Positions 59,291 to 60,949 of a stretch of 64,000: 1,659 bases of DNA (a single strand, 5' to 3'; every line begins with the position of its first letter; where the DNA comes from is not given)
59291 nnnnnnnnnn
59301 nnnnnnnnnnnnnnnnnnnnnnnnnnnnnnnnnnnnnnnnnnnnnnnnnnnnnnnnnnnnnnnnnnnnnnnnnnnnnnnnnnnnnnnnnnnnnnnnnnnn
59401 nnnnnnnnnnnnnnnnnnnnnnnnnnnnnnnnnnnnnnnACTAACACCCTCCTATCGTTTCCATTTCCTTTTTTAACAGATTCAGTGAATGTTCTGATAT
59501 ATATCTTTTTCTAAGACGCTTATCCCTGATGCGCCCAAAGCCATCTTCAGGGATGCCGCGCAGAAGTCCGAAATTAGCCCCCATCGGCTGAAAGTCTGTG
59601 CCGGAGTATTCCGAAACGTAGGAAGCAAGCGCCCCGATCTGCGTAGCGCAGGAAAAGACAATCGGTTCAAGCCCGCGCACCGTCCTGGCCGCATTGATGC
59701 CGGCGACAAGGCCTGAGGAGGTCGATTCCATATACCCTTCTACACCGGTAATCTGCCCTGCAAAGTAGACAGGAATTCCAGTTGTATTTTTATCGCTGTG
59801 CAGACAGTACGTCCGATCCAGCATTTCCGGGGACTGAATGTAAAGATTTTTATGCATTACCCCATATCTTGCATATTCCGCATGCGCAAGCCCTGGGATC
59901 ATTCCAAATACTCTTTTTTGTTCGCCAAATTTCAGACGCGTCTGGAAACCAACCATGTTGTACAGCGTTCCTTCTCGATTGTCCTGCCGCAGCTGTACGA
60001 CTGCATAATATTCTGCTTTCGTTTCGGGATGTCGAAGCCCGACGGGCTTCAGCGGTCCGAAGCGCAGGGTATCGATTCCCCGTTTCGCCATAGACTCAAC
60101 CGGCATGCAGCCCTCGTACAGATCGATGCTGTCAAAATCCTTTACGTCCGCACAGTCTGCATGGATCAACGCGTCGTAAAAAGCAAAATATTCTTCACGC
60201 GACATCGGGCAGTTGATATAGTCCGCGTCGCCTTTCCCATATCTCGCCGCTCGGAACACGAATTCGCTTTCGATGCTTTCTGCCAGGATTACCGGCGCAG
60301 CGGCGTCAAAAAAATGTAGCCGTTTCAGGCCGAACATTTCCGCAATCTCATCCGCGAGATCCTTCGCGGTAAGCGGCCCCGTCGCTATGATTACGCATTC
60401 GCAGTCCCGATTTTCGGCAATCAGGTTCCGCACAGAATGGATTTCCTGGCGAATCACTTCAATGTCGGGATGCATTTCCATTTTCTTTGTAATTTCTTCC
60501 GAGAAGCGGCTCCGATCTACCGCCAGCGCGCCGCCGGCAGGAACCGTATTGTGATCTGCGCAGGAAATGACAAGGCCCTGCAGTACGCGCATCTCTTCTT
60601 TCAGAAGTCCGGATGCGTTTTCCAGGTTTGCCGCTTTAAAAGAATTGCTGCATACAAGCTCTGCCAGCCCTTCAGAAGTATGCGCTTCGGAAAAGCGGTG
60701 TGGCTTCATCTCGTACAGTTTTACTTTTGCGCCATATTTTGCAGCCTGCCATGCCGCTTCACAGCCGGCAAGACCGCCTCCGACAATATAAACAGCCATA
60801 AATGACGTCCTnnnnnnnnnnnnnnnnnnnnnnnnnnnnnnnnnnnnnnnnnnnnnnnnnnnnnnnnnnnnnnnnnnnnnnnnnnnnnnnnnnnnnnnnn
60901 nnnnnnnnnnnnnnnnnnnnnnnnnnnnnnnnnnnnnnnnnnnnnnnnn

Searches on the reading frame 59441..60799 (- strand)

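Call 85: search_protein_families(library=pfam, proteins=[window:59441-60799:-], max_evalue=0.0001)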
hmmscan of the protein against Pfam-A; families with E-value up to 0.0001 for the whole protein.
window:59441-60799:- (452 aa): 7 families
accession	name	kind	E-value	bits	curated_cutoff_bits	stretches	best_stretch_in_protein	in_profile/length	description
PF01134.28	GIDA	-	1.4e-93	314.5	22.1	1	3-377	2-390/391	Glucose inhibited division protein A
PF01262.27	AlaDh_PNT_C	-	2.9e-07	30.6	23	1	3-41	31-69/214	Alanine dehydrogenase/PNT, C-terminal domain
PF13450.12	NAD_binding_8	-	4.8e-07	30.4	21.9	1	5-35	1-31/68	NAD(P)-binding Rossmann-like domain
PF01266.30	DAO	-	2.2e-06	27.9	27.9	1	3-77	2-75/353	FAD dependent oxidoreductase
PF00890.30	FAD_binding_2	-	9.7e-06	25.4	20.4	1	4-50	3-49/414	FAD binding domain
PF07992.20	Pyr_redox_2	-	2.4e-05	24.3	26.1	1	2-36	2-31/291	Pyridine nucleotide-disulphide oxidoreductase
PF12831.13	FAD_oxidored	-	9.1e-05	22.4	27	0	3-33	2-32/416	FAD dependent oxidoreductase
